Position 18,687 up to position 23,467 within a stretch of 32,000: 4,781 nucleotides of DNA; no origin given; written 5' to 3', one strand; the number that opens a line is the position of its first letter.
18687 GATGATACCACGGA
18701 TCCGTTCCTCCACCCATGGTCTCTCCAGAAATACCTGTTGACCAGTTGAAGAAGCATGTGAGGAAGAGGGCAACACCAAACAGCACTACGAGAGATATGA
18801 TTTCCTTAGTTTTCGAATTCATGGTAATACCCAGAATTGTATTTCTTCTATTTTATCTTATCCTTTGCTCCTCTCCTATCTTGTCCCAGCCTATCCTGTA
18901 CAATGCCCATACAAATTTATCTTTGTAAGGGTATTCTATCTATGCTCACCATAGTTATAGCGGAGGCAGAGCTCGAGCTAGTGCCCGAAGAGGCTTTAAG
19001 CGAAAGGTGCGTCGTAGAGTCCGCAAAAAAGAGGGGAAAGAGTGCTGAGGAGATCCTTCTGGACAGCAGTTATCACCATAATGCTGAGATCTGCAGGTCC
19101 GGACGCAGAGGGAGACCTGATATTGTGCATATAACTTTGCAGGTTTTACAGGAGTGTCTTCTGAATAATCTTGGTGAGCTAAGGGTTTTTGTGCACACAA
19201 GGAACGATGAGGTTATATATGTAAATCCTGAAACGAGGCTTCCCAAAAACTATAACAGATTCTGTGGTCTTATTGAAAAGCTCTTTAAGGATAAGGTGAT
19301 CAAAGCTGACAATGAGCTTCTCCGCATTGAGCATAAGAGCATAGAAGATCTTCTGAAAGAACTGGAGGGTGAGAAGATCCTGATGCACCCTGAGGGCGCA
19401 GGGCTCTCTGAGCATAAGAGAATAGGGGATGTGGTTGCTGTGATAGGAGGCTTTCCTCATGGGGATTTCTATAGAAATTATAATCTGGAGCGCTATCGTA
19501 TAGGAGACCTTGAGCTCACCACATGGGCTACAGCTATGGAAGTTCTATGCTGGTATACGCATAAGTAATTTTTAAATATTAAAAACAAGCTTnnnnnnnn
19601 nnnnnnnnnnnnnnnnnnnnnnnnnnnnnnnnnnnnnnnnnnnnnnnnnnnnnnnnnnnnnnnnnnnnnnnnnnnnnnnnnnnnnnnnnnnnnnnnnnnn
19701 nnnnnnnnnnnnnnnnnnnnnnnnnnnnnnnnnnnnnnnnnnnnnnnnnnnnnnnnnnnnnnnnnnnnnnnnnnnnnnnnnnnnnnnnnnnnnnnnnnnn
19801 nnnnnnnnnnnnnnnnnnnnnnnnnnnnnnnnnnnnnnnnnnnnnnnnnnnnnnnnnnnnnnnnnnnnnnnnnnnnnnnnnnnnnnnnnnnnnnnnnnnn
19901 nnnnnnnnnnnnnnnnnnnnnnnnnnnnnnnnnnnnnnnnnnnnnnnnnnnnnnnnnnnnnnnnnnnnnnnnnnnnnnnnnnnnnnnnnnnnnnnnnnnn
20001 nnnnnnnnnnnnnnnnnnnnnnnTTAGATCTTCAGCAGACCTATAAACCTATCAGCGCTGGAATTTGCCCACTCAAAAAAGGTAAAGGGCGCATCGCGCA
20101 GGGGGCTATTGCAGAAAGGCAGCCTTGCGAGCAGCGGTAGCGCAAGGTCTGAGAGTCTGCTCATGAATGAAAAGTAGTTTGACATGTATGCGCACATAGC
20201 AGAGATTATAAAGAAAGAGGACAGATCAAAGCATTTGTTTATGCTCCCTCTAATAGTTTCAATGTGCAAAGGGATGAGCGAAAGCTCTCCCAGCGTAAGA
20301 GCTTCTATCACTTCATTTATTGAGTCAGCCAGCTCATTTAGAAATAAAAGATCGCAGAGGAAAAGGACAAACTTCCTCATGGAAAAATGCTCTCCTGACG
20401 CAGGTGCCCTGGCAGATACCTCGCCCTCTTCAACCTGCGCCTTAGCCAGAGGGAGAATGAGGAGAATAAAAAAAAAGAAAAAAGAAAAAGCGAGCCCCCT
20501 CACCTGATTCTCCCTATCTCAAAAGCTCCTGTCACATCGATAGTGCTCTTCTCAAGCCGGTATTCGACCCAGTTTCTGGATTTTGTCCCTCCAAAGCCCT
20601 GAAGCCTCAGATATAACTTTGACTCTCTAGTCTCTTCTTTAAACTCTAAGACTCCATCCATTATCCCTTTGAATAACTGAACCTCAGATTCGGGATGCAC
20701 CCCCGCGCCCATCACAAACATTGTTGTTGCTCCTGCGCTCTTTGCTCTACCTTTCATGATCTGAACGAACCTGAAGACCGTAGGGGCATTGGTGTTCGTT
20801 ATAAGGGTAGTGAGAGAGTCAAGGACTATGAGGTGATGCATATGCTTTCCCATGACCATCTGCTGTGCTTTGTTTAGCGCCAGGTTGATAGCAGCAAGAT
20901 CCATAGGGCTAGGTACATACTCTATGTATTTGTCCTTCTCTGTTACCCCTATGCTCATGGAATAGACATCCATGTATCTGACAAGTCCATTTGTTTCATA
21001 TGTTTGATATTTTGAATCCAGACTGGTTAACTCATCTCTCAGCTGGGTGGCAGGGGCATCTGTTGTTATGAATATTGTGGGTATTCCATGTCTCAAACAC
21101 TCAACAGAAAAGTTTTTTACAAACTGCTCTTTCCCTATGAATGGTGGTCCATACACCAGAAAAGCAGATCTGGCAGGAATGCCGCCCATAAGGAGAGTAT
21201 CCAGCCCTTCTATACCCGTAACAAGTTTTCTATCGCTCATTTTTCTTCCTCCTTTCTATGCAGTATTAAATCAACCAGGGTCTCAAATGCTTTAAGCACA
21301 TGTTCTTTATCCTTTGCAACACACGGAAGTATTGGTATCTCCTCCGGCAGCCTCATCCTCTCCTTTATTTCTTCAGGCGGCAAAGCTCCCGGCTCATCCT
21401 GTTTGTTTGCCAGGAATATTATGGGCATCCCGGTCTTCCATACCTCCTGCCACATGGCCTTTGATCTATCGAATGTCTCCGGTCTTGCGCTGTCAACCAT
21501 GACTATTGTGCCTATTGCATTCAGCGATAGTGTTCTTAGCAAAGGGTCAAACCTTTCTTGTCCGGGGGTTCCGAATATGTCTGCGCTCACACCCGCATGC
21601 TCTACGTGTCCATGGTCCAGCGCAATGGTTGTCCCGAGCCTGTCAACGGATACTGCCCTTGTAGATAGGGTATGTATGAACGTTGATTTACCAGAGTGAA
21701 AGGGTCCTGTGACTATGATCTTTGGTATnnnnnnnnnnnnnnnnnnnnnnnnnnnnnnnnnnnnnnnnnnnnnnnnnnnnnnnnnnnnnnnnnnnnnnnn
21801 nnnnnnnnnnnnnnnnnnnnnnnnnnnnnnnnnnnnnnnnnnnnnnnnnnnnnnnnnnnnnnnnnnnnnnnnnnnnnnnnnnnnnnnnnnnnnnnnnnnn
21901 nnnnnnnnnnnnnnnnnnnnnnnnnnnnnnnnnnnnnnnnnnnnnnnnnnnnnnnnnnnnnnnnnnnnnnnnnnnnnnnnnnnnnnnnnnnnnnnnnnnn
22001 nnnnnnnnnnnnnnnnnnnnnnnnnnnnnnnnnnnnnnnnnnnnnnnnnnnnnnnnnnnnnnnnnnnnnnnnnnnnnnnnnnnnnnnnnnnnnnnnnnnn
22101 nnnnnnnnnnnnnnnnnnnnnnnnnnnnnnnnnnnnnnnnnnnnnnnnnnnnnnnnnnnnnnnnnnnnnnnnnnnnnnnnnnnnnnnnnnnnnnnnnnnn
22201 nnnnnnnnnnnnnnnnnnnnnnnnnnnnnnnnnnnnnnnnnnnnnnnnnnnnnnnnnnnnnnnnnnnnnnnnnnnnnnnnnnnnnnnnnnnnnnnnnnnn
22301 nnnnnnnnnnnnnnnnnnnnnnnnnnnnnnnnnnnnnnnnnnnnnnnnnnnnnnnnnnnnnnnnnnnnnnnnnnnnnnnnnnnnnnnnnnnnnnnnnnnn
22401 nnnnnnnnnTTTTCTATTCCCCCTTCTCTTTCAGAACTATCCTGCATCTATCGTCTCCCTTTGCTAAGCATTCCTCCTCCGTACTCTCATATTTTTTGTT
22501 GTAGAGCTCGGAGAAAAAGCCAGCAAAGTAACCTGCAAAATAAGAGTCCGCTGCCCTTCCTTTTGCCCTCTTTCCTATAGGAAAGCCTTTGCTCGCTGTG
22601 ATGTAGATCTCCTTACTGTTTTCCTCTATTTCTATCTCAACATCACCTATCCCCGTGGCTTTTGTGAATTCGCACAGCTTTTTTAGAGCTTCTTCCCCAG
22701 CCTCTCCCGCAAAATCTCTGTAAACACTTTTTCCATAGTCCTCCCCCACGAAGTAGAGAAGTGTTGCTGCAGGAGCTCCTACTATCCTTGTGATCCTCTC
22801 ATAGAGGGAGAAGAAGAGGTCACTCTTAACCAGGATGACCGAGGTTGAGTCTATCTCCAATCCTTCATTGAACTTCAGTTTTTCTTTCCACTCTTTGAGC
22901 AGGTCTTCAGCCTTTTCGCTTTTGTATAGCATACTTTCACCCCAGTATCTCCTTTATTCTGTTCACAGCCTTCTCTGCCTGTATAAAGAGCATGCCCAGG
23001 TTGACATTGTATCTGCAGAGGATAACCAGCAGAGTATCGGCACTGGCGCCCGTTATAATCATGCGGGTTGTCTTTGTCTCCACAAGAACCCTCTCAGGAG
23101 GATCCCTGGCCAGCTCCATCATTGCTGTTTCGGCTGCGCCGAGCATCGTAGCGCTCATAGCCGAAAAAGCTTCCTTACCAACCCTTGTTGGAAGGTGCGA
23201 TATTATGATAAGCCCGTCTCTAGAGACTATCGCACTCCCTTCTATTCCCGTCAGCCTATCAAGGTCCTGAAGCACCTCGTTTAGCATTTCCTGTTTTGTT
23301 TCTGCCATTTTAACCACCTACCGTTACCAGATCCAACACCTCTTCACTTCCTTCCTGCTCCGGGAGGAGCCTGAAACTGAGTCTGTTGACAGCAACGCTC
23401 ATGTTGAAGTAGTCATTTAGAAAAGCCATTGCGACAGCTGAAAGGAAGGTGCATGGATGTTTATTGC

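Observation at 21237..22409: Fusion of a catalytically dead KaiC-like domain to an intact Ras-like GTPase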

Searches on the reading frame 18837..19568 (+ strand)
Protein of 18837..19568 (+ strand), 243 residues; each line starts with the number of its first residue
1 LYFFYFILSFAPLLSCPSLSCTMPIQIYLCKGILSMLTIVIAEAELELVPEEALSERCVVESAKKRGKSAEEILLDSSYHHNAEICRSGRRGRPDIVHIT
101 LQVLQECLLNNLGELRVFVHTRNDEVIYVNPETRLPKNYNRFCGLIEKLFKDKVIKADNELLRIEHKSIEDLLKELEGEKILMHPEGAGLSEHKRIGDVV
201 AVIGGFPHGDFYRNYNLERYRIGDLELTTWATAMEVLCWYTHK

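Call 3: search_protein_families(library=pfam, proteins=[window:18837-19568:+], max_evalue=0.01)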
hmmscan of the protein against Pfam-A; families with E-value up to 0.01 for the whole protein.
window:18837-19568:+ (243 aa): 1 family
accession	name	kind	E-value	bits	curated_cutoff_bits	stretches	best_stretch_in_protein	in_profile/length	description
PF03587.19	EMG1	-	2.4e-53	181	28.2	1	39-238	1-194/197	EMG1/NEP1 methyltransferase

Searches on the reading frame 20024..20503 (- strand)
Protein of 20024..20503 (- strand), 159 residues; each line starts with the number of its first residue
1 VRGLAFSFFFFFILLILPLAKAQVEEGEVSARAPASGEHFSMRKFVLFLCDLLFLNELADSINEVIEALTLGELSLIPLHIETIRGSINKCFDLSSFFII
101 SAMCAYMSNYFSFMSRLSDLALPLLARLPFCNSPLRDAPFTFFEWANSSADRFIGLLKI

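Call 63: search_protein_families(library=pfam, proteins=[window:20024-20503:-], max_evalue=0.001)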
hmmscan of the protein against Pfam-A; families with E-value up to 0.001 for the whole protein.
window:20024-20503:- (159 aa): 0 families

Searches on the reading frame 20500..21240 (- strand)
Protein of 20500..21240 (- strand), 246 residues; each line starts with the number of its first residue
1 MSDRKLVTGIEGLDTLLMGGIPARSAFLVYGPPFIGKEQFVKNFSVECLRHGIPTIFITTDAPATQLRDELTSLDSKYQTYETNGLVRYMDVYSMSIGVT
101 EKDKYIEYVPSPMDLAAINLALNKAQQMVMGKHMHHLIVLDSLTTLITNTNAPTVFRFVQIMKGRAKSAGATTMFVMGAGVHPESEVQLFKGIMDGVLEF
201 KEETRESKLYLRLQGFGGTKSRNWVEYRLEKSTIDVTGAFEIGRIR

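Call 3: search_protein_families(library=pfam, proteins=[window:20500-21240:-], max_evalue=0.01)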
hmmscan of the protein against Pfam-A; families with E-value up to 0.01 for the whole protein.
window:20500-21240:- (246 aa): 6 families
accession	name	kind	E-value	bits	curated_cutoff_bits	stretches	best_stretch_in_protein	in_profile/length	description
PF06745.19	ATPase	-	2.3e-25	89.8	26.6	1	8-214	3-203/231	KaiC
PF24336.1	DUF7504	-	1.9e-11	45.2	27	1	55-199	32-178/179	Family of unknown function (DUF7504)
PF23365.1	DUF7090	-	3.8e-08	33.7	27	1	87-203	71-185/192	Family of unknown function (DUF7090)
PF05763.18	DUF835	-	0.00033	20.9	33.1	1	124-191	66-133/136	Protein of unknown function (DUF835)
PF08423.17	Rad51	-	0.0012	18.6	22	1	6-48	8-50/244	Rad51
PF05625.17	PAXNEB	-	0.0098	15.4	28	0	8-51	21-65/366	PAXNEB protein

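Call 4: search_protein_families(library=ncbifam, proteins=[window:20500-21240:-], max_evalue=0.01)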
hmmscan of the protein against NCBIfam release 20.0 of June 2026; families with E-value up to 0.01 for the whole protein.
window:20500-21240:- (246 aa): 13 families
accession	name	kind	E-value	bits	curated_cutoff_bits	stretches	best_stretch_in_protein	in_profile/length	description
TIGR03877.1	thermo_KaiC_1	hypoth_equivalog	3.8e-20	72.4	307.25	1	5-181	3-173/238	KaiC domain-containing protein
NF006799.0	PRK09302.1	equivalog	2.9e-14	52.5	408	1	4-178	11-175/515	circadian clock protein KaiC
TIGR03881.1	KaiC_arch_4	hypoth_equivalog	9.9e-11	41.8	247.8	1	5-152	2-140/231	KaiC domain-containing protein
TIGR03880.1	KaiC_arch_3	hypoth_equivalog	2.2e-10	40.5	249.45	1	9-86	1-78/224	KaiC domain-containing protein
NF004723.0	PRK06067.1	subfamily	8.4e-10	38.6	194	1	6-204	16-198/243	flagellar accessory protein FlaH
NF052589.1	ArlH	equivalog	4.1e-06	26.7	215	1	12-202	8-184/229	archaellum protein ArlH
TIGR03878.1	thermo_KaiC_2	hypoth_equivalog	7.3e-06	25.5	232.2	1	17-72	29-84/259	KaiC domain-containing protein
TIGR02237.1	recomb_radB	equivalog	1.1e-05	25.5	172.4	1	13-145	1-108/210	DNA repair and recombination protein RadB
TIGR02655.1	circ_KaiC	equivalog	4.8e-05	22.2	546.25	1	5-175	2-162/484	circadian clock protein KaiC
NF006861.0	PRK09361.1-1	equivalog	5.9e-05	22.7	278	1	3-71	2-70/235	DNA repair and recombination protein RadB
NF003301.0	PRK04301.1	equivalog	7.6e-05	22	259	1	4-48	81-125/316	DNA repair and recombination protein RadA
NF006320.0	PRK08533.1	equivalog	0.00023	20.9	215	1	13-112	13-112/230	flagellar accessory protein FlaH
TIGR02239.1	recomb_RAD51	equivalog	0.0091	15.1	478.05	0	6-48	78-120/316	DNA repair protein RAD51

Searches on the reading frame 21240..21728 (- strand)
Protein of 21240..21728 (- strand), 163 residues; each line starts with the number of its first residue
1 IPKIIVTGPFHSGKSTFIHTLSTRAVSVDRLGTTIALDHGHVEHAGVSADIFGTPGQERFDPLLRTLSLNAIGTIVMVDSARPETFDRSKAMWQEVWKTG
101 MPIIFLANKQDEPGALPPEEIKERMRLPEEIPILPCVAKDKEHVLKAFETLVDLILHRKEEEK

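Call 30: search_solved_structures(query=window:21240-21728:-, max_evalue=0.001, show_alignments=2)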
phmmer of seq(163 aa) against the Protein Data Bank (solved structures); distinct sequences matched with E-value up to 0.001: 133 (the best 60 are shown).
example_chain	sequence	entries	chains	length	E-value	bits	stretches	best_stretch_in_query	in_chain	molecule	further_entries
1zd9_A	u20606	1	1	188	3.6e-10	42.9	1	5-143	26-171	ADP-ribosylation factor-like 10B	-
4ile_A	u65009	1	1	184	5e-10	42.4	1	5-128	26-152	ADP-ribosylation factor-like protein 8A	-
2h18_A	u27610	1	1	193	5.4e-10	42.3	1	5-128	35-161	ADP-ribosylation factor-like protein 8A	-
7rll_A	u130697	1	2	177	2.8e-09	40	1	3-128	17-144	Arf3p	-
2al7_A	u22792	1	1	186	5.1e-09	39.1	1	5-129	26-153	ADP-ribosylation factor-like 10C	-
8oul_A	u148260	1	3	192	2e-08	37.2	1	4-150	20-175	Arf GTPase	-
4v0k_A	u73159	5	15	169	2.5e-08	36.9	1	4-128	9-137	ARF-LIKE SMALL GTPASE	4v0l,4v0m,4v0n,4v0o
4v0m_E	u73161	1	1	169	2.5e-08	36.9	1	4-128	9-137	ARF-LIKE SMALL GTPASE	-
8jc5_A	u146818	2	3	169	3.1e-08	36.6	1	5-143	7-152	ADP-ribosylation factor-like protein 8B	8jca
2b6h_A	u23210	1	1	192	8.9e-08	35.1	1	3-127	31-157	ADP-ribosylation factor 5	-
6pta_A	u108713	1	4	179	9.9e-08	34.9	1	3-127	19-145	ADP-ribosylation factor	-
8ouk_A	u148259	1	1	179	1.2e-07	34.6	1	4-150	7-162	Arf GTPase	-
9m1i_G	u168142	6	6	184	2.4e-07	33.7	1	4-154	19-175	ADP-ribosylation factor-like protein 2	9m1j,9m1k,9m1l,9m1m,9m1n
3doe_A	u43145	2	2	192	2.7e-07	33.5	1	4-154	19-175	ADP-ribosylation factor-like protein 2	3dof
1ksg_A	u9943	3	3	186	3.6e-07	33.1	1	4-153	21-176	arf-like protein 2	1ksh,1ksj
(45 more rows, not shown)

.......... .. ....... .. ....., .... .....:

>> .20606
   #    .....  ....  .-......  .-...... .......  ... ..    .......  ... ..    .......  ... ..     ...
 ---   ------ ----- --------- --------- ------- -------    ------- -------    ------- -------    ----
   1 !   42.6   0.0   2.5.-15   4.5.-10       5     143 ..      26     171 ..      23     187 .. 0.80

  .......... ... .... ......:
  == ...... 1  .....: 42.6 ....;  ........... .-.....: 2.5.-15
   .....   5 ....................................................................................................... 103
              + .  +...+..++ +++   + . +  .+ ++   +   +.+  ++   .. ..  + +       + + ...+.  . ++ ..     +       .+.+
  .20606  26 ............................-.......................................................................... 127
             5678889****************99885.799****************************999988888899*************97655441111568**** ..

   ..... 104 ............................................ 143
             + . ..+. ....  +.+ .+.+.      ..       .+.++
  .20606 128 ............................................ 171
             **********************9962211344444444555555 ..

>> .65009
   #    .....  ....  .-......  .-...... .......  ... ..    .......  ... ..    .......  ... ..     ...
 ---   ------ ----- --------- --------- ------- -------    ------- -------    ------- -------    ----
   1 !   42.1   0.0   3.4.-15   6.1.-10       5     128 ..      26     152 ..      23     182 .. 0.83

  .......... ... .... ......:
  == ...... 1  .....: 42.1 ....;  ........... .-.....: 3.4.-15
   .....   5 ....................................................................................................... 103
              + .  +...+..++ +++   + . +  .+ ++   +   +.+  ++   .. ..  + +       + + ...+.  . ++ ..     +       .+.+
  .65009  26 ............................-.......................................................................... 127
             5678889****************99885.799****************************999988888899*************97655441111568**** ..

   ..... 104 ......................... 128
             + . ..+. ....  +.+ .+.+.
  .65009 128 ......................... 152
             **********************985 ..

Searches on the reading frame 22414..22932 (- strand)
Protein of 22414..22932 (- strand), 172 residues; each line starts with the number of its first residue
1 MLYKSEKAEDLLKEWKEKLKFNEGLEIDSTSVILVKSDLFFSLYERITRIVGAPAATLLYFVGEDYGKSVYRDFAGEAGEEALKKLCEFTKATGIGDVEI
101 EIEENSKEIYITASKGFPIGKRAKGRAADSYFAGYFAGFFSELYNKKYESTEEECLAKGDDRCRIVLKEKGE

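Call 3: search_protein_families(library=pfam, proteins=[window:22414-22932:-], max_evalue=0.01)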
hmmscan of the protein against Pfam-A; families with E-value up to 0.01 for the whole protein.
window:22414-22932:- (172 aa): 2 families
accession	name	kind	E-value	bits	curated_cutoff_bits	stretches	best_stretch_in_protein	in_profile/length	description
PF02830.23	V4R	-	6.5e-10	39.4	31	1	133-168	26-61/62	V4R domain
PF10702.14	DUF2507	-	0.0013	19.1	35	1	47-154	12-111/123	Protein of unknown function (DUF2507)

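Call 4: search_protein_families(library=ncbifam, proteins=[window:22414-22932:-], max_evalue=0.01)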
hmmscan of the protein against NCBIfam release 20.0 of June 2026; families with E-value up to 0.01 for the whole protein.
window:22414-22932:- (172 aa): 1 family
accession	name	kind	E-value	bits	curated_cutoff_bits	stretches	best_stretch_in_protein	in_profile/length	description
NF053755.1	MsvR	equivalog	2.6e-12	47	220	1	58-166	129-235/236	transcriptional factor MsvR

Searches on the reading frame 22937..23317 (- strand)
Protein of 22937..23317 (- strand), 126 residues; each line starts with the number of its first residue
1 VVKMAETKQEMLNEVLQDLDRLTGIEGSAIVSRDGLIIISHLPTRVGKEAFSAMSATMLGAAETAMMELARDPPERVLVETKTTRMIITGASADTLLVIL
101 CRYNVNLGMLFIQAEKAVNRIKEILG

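Call 3: search_protein_families(library=pfam, proteins=[window:22937-23317:-], max_evalue=0.01)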
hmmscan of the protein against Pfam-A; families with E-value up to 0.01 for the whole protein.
window:22937-23317:- (126 aa): 2 families
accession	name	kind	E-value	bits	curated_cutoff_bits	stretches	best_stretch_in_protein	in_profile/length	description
PF03259.23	Robl_LC7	-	3.2e-14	52.9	23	1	12-100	2-90/91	Roadblock/LC7 domain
PF24787.1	TEX47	-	0.007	16.5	25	1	1-75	52-126/192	Testis-expressed protein 47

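Call 4: search_protein_families(library=ncbifam, proteins=[window:22937-23317:-], max_evalue=0.01)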
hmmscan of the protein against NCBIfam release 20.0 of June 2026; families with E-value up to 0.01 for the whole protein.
window:22937-23317:- (126 aa): 0 families

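Call 34: search_solved_structures(query=window:22937-23317:-, max_evalue=1)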
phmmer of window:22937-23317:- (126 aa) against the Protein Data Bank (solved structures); distinct sequences matched with E-value up to 1: 9.
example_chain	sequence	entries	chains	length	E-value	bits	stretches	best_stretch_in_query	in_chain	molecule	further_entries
7f8m_A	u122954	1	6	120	3.3e-14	56.3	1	10-125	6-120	Robl_LC7 domain-containing protein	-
9jue_D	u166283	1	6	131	1e-11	48.2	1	12-125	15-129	Roadblock/LC7 domain protein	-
7yh1_D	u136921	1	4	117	1.5e-08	38.1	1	10-122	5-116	Roadblock/LC7 domain protein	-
3leq_A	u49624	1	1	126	3.2e-07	33.8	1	12-124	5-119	uncharacterized protein cvnB5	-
7f8f_A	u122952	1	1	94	0.023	18.2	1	12-99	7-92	Robl_LC7 domain-containing protein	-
9e5c_5q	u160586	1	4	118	0.91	13.1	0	12-100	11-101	Dynein light chain roadblock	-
7zvn_A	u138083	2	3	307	0.97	13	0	44-103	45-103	Annexin A2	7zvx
2hyu_A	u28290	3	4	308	0.98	13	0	44-103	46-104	Annexin A2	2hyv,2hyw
7dto_A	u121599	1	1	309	0.98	12.9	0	44-103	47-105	Annexin A2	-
